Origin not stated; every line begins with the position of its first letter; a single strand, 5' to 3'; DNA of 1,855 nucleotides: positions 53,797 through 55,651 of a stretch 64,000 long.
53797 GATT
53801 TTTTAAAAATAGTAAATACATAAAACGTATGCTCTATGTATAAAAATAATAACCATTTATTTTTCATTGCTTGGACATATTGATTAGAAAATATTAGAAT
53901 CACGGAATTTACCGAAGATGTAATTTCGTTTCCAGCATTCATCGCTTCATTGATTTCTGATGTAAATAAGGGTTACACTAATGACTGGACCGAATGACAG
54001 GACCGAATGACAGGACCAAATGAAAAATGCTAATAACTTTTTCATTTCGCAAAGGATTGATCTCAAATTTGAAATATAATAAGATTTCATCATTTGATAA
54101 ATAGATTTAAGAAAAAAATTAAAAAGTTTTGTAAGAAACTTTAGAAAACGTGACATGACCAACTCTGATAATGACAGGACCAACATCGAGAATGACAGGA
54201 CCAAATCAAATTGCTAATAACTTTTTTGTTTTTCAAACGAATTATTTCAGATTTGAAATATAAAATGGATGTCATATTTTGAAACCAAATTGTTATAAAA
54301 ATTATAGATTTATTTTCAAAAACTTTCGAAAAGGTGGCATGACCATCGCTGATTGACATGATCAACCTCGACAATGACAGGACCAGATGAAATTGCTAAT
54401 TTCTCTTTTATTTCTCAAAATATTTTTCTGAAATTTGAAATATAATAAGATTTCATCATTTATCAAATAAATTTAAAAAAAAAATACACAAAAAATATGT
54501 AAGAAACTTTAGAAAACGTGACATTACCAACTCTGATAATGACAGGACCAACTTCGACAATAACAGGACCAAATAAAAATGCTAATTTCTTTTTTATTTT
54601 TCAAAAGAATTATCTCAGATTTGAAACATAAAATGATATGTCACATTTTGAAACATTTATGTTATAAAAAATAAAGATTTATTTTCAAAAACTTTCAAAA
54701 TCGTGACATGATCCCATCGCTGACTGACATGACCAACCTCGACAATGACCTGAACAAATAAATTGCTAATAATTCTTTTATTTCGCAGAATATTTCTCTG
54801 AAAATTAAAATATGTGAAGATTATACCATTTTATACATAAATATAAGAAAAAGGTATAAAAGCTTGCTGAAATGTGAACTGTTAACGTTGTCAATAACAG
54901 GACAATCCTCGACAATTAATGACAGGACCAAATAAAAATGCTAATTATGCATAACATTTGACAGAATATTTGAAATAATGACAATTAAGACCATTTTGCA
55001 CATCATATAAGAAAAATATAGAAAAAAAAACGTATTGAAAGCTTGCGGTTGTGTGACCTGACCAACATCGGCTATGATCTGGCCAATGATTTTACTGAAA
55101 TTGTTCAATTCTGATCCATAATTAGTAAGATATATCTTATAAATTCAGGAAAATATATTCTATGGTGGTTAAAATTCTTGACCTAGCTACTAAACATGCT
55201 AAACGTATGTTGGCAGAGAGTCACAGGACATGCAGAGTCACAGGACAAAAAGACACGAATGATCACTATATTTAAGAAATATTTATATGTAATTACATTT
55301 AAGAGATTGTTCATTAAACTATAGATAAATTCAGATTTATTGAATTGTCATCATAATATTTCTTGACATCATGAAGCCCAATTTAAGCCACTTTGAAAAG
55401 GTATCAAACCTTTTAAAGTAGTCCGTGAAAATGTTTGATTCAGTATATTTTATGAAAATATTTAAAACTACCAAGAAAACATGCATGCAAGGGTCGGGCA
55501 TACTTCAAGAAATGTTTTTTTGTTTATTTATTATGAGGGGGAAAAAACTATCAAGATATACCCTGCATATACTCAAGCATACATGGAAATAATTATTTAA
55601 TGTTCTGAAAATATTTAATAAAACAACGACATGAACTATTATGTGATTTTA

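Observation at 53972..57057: Intact Foldback-type element directly abutting the 5' end of a full-length LINE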

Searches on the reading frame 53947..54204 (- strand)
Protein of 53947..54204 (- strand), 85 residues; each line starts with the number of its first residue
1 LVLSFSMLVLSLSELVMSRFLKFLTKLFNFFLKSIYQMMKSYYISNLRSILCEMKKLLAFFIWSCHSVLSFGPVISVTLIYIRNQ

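Call 19: find_homologous_proteins(query=window:53971-54204:-, max_evalue=0.01)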
Query seq(78 aa): 8 candidates shared short words with the query, none scored E <= 0.01.
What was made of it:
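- Tried and rejected: No hit (call 19).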

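Call 49: search_protein_families(library=pfam, proteins=[window:53947-54204:-], max_evalue=0.1)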
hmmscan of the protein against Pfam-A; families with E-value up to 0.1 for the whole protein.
window:53947-54204:- (85 aa): 0 families

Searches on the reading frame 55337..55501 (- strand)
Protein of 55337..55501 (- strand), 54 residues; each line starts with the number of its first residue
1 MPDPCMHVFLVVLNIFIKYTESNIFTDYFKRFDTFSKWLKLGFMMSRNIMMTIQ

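Call 49: search_protein_families(library=pfam, proteins=[window:55337-55501:-], max_evalue=0.1)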
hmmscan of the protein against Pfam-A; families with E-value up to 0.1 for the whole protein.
window:55337-55501:- (54 aa): 2 families
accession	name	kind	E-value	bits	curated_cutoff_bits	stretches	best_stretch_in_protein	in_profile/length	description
PF23695.1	YncO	-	0.02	15.2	27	1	2-17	13-28/61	YncO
PF24535.1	DUF7598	-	0.041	14.5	27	1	5-45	42-81/135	Domain of unknown function (DUF7598)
